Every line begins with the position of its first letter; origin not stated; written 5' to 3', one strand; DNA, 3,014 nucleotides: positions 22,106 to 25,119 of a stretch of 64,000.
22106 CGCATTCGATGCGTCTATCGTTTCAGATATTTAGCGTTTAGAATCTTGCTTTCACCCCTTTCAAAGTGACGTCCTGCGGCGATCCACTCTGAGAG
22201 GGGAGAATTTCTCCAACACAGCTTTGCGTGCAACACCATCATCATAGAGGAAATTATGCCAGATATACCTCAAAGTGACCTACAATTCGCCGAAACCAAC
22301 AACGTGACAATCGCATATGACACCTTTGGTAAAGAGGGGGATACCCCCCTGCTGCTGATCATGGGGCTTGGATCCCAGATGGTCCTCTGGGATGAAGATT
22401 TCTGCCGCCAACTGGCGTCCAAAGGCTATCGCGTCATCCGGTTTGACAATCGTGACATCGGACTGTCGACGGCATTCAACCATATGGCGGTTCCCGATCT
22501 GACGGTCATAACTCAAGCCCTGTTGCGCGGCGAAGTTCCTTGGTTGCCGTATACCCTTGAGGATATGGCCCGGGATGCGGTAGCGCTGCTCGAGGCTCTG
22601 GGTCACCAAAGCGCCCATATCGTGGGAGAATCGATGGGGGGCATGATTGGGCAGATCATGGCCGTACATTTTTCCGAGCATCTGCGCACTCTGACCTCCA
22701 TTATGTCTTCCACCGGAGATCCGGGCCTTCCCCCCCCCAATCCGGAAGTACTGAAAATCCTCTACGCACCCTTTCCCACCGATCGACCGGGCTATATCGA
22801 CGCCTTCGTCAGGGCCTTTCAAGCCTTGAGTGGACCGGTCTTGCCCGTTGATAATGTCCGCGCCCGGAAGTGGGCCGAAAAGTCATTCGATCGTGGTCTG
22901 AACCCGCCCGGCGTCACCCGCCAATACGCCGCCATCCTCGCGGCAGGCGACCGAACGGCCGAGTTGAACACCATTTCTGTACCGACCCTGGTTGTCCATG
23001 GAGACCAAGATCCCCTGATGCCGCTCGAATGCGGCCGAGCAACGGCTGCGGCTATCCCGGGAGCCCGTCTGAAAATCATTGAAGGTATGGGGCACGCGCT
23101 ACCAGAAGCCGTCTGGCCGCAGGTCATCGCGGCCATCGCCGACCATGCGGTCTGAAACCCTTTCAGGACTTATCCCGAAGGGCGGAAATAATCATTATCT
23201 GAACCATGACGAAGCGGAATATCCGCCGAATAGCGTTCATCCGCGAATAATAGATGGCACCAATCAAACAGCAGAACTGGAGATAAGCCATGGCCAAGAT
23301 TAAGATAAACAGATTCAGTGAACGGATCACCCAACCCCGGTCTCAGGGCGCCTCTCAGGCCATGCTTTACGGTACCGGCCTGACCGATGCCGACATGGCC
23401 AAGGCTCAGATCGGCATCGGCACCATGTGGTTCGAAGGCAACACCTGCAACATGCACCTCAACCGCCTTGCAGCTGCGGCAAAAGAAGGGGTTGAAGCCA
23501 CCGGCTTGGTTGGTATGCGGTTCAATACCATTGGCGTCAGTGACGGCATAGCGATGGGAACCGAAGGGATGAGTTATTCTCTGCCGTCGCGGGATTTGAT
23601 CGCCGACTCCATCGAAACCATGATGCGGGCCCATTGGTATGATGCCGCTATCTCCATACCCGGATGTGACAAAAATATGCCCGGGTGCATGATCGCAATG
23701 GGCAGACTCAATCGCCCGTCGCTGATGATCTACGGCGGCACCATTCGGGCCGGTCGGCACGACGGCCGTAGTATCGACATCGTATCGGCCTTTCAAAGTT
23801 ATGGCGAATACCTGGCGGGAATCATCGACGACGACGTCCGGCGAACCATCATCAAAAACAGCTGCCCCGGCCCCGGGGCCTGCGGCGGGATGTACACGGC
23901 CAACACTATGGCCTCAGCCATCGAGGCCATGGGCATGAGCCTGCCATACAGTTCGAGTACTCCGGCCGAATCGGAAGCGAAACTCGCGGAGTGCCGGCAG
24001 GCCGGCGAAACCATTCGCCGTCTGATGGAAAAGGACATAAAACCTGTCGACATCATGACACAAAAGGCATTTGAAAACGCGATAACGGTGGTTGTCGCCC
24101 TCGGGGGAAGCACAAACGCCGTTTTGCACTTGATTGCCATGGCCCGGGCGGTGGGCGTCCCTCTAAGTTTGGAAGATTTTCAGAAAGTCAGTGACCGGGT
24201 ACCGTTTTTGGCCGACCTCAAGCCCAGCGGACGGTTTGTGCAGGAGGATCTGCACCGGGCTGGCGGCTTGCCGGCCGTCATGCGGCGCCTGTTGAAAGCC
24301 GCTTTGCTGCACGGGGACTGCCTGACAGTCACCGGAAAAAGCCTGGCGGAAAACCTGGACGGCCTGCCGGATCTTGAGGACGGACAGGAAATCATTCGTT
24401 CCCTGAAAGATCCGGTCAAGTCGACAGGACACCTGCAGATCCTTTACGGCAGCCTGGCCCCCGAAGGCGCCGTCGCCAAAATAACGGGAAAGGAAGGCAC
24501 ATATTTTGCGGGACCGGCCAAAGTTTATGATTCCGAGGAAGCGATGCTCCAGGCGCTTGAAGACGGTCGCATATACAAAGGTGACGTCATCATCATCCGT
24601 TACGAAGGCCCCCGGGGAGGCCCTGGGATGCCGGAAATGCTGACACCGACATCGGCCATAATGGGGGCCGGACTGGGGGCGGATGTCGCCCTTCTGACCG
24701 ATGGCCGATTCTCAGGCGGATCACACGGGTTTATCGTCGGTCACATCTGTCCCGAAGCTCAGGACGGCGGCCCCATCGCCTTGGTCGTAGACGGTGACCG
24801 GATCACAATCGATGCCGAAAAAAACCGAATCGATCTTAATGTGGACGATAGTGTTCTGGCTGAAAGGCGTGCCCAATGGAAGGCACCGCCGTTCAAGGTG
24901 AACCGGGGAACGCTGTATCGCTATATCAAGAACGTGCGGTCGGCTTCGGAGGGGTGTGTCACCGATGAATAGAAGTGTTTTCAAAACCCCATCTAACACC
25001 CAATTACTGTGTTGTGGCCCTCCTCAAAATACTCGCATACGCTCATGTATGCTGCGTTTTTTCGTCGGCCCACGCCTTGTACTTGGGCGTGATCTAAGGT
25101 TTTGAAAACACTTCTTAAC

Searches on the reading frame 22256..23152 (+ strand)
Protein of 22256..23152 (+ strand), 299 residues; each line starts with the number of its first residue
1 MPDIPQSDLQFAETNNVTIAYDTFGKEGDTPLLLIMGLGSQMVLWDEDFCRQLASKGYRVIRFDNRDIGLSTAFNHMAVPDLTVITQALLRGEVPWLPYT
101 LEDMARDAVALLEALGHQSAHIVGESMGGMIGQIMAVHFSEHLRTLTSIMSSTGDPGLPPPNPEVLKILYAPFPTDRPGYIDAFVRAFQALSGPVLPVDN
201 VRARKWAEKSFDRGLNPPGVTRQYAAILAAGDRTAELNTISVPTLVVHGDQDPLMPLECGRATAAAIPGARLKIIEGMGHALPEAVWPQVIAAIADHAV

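Call 54: search_protein_families(library=pfam, proteins=[window:22256-23152:+], max_evalue=0.0001)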
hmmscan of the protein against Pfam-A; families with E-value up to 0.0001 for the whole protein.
window:22256-23152:+ (299 aa): 3 families
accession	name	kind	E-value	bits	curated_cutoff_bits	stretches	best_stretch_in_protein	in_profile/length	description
PF00561.26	Abhydrolase_1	-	6.1e-25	88.7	25.8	1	31-281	2-239/245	alpha/beta hydrolase fold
PF12697.13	Abhydrolase_6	-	7e-15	56.7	26.3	1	38-284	7-208/217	Alpha/beta hydrolase family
PF12146.15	Hydrolase_4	-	1.1e-12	48.3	27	1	33-282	8-234/239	Serine aminopeptidase, S33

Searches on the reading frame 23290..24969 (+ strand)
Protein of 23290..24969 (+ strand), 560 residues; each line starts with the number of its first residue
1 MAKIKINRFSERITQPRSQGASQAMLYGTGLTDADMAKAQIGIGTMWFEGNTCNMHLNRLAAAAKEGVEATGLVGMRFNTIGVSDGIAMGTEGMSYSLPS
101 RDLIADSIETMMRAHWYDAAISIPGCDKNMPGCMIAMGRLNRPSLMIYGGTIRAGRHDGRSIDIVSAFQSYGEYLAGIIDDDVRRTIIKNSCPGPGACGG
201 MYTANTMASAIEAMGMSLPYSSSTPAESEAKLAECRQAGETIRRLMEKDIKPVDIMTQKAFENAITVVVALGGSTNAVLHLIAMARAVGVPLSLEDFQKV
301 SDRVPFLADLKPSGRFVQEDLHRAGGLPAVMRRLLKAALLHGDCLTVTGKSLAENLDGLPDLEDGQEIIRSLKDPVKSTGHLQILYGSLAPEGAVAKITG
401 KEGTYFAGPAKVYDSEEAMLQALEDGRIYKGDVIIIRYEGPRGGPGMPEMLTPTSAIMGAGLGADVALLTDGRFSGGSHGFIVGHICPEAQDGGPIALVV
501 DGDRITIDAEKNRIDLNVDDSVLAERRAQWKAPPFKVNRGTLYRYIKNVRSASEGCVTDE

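Call 54: search_protein_families(library=pfam, proteins=[window:23290-24969:+], max_evalue=0.0001)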
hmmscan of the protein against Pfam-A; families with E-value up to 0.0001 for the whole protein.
window:23290-24969:+ (560 aa): 2 families
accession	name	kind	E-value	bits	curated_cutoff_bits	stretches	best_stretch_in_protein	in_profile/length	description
PF00920.27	ILVD_EDD_N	-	3.4e-132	440.9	27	1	38-355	1-316/316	Dihydroxy-acid/6-phosphogluconate dehydratase N-terminal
PF24877.1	ILV_EDD_C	-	6.9e-76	254.4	27.7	1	367-556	1-191/191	Dihydroxy-acid/6-phosphogluconate dehydratase C-terminal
